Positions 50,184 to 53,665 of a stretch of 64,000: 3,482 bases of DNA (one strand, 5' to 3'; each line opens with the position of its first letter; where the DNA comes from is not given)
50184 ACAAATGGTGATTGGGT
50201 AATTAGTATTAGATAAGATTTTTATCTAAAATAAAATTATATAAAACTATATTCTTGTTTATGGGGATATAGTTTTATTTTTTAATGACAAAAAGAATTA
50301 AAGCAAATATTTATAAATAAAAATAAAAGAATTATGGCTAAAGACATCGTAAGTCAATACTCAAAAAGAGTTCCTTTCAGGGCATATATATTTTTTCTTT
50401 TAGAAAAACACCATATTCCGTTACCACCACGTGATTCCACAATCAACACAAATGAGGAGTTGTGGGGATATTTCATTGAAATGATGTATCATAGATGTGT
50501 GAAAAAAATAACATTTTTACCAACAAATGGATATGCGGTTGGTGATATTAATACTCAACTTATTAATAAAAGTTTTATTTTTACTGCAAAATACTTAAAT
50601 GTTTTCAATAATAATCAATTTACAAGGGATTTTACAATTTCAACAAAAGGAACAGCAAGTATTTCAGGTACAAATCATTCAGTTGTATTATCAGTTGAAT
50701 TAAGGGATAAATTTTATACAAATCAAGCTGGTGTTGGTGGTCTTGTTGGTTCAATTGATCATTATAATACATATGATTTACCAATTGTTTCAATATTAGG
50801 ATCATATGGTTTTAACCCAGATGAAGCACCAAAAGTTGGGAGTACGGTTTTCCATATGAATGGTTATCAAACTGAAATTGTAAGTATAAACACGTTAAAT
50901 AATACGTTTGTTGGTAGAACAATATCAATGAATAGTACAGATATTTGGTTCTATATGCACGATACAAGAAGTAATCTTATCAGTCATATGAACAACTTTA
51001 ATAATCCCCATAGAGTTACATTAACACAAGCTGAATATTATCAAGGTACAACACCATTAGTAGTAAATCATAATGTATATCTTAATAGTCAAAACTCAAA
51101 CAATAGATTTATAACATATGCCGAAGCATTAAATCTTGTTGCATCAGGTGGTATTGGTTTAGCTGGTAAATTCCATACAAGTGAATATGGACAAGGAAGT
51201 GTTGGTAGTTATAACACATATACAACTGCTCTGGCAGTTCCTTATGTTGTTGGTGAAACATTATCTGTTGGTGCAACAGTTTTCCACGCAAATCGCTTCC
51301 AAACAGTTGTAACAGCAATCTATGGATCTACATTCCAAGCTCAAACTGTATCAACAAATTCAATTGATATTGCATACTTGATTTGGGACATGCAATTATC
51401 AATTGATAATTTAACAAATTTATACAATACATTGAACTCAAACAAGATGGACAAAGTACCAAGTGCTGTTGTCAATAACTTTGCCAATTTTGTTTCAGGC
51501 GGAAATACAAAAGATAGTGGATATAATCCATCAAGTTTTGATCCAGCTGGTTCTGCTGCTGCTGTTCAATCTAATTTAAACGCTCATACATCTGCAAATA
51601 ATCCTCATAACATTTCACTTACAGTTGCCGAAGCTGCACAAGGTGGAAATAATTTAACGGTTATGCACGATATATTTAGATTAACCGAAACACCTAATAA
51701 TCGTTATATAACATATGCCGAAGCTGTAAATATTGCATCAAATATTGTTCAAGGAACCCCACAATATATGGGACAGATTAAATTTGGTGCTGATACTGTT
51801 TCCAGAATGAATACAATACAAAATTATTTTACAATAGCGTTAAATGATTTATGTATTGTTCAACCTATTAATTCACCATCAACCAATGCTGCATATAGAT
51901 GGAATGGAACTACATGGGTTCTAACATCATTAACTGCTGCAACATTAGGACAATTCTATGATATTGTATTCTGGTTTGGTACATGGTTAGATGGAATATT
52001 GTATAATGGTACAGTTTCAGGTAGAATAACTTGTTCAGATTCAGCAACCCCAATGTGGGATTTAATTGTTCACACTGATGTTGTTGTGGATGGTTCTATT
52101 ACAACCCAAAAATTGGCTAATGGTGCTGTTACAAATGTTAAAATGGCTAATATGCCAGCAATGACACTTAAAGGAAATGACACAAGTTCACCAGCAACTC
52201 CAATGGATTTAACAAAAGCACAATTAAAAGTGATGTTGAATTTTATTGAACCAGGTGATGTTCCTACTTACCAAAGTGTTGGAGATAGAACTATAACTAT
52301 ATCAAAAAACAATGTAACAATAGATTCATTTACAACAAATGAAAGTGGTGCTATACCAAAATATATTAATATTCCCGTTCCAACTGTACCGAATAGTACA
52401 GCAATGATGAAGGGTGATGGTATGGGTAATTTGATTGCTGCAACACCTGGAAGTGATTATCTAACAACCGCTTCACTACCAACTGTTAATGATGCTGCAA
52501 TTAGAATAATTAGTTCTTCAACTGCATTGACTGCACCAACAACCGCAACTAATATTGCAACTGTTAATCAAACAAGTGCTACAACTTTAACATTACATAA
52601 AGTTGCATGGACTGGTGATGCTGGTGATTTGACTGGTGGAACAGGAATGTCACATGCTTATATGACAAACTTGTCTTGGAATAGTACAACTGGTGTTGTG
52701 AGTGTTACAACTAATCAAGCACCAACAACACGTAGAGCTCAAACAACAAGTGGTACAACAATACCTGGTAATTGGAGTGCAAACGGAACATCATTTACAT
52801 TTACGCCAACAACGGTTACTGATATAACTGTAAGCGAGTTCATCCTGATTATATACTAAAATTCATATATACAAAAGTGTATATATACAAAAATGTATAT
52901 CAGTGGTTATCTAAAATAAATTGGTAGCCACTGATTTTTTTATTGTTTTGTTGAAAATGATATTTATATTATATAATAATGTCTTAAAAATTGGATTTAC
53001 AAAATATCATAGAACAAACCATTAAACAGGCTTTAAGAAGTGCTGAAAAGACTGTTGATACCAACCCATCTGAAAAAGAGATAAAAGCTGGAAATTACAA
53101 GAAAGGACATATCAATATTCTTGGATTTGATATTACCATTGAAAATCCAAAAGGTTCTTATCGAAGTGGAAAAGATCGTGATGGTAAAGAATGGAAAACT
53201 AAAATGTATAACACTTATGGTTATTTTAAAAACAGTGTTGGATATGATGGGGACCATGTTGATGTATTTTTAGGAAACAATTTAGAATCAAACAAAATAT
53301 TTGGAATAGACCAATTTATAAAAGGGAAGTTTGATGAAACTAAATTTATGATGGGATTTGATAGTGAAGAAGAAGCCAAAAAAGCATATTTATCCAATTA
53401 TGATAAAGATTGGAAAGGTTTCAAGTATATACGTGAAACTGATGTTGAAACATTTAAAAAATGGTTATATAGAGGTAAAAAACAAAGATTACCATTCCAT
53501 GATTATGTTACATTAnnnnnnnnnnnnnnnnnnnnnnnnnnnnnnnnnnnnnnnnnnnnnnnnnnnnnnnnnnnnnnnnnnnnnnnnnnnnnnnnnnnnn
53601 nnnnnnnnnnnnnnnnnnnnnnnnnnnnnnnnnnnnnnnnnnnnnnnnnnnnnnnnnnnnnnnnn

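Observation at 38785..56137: Two paralogous multidomain proteins and a shared kinase-like fold; possible polyvalent (injected) effector with a pyrophosphatase-like N-terminus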

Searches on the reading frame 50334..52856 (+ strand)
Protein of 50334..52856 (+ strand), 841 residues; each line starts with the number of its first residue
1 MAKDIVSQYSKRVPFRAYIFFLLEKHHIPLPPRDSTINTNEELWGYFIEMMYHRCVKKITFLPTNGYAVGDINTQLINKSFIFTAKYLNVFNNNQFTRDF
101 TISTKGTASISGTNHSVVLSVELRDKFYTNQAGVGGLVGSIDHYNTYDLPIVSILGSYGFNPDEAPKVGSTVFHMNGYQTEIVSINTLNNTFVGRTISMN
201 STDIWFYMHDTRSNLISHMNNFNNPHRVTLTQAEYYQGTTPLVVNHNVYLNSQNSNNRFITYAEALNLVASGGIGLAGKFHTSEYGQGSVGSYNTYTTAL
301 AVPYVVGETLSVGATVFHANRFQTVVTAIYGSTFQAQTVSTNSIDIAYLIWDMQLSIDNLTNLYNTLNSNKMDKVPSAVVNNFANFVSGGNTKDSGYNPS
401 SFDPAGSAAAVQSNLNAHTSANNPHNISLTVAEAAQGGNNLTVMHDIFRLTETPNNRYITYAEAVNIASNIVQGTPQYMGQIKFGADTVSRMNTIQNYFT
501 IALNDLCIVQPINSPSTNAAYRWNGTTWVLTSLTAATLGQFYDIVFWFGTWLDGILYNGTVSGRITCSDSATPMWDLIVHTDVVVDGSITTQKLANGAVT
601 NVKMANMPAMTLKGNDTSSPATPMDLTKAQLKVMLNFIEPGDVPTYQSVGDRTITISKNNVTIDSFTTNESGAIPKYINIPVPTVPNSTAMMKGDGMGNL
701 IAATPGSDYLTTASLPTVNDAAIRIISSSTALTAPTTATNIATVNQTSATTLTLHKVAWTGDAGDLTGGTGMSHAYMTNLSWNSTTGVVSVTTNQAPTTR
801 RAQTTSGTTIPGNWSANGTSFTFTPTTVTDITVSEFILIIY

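Call 12: search_protein_families(library=phrogs, proteins=[window:50334-52856:+], max_evalue=0.001)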
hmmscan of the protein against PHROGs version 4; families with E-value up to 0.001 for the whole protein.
window:50334-52856:+ (841 aa): 0 families

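Call 13: search_protein_families(library=pfam, proteins=[window:50334-52856:+], max_evalue=0.01)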
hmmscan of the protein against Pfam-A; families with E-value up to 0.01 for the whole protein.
window:50334-52856:+ (841 aa): 0 families

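Call 62: search_dna_similar(query=window:50334-52856:+, collection=phages, mode=protein, max_rows=10, max_evalue=0.001)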
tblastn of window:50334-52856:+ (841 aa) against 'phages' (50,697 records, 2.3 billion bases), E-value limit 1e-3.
Records with a match: 23; places in all: 23; records where one place covers at least 80% of the query: 0.
Best place of each record, by identity: <60% 23.
By first word of the organism name: Rhodobacter 23.
By host as written in the record: Rhodobacter capsulatus YW1 23.
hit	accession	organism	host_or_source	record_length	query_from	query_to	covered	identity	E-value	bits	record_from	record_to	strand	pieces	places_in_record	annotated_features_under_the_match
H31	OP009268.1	Rhodobacter phage RcCWillis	Rhodobacter capsulatus YW1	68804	507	639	16%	31.7%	5e-7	60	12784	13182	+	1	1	hypothetical protein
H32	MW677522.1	Rhodobacter phage RcPutin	Rhodobacter capsulatus YW1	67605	588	639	6%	50.0%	1e-5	56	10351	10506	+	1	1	11: hypothetical protein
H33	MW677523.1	Rhodobacter phage RcRios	Rhodobacter capsulatus YW1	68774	588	639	6%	50.0%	1e-5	56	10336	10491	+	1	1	11: hypothetical protein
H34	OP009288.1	Rhodobacter phage RcWhiteOak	Rhodobacter capsulatus YW1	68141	588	639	6%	50.0%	1e-5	55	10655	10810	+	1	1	hypothetical protein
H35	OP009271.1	Rhodobacter phage RcJoli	Rhodobacter capsulatus YW1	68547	588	639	6%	50.0%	1e-5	55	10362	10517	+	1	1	hypothetical protein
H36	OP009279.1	Rhodobacter phage RcMcLean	Rhodobacter capsulatus YW1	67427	588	639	6%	50.0%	1e-5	55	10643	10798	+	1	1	hypothetical protein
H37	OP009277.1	Rhodobacter phage RcMaeve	Rhodobacter capsulatus YW1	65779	588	639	6%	48.1%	3e-5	54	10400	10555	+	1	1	hypothetical protein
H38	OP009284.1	Rhodobacter phage RcPeripeteia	Rhodobacter capsulatus YW1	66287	588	639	6%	48.1%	3e-5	54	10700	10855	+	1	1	hypothetical protein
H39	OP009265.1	Rhodobacter phage RcAqua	Rhodobacter capsulatus YW1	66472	588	639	6%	48.1%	3e-5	54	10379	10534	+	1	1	hypothetical protein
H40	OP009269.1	Rhodobacter phage RcDora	Rhodobacter capsulatus YW1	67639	588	639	6%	48.1%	3e-5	54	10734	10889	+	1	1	hypothetical protein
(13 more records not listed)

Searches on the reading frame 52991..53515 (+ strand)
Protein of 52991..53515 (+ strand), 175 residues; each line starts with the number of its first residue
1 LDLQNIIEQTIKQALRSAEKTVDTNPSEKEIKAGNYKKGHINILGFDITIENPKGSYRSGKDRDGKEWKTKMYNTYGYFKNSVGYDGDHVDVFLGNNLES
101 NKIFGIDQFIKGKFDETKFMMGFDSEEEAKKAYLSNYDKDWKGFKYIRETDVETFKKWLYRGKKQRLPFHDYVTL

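Call 73: search_solved_structures(query=A5, max_evalue=10, show_alignments=3)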
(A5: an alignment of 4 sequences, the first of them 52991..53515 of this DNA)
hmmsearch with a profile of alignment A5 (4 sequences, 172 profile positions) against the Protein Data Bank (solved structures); distinct sequences matched with E-value up to 10: 8.
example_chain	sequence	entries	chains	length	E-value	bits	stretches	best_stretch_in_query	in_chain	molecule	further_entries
9b41_L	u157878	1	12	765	1.3e-31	113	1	33-157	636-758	gp19 Portal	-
4ecp_A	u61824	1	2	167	0.43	13.7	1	37-86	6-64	Inorganic pyrophosphatase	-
7wvr_A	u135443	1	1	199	0.49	13.5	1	48-88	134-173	EXLX1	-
4z70_A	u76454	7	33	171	0.75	12.9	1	36-86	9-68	Inorganic pyrophosphatase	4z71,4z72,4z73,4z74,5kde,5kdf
1sxv_A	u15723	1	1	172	0.92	12.6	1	37-86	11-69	Inorganic pyrophosphatase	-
1wcf_A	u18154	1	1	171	0.93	12.6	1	37-86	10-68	INORGANIC PYROPHOSPHATASE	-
2uxs_A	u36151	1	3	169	1.4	12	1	38-86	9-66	INORGANIC PYROPHOSPHATASE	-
1zxz_A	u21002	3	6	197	1.6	11.9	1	16-85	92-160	Peptide deformylase, mitochondrial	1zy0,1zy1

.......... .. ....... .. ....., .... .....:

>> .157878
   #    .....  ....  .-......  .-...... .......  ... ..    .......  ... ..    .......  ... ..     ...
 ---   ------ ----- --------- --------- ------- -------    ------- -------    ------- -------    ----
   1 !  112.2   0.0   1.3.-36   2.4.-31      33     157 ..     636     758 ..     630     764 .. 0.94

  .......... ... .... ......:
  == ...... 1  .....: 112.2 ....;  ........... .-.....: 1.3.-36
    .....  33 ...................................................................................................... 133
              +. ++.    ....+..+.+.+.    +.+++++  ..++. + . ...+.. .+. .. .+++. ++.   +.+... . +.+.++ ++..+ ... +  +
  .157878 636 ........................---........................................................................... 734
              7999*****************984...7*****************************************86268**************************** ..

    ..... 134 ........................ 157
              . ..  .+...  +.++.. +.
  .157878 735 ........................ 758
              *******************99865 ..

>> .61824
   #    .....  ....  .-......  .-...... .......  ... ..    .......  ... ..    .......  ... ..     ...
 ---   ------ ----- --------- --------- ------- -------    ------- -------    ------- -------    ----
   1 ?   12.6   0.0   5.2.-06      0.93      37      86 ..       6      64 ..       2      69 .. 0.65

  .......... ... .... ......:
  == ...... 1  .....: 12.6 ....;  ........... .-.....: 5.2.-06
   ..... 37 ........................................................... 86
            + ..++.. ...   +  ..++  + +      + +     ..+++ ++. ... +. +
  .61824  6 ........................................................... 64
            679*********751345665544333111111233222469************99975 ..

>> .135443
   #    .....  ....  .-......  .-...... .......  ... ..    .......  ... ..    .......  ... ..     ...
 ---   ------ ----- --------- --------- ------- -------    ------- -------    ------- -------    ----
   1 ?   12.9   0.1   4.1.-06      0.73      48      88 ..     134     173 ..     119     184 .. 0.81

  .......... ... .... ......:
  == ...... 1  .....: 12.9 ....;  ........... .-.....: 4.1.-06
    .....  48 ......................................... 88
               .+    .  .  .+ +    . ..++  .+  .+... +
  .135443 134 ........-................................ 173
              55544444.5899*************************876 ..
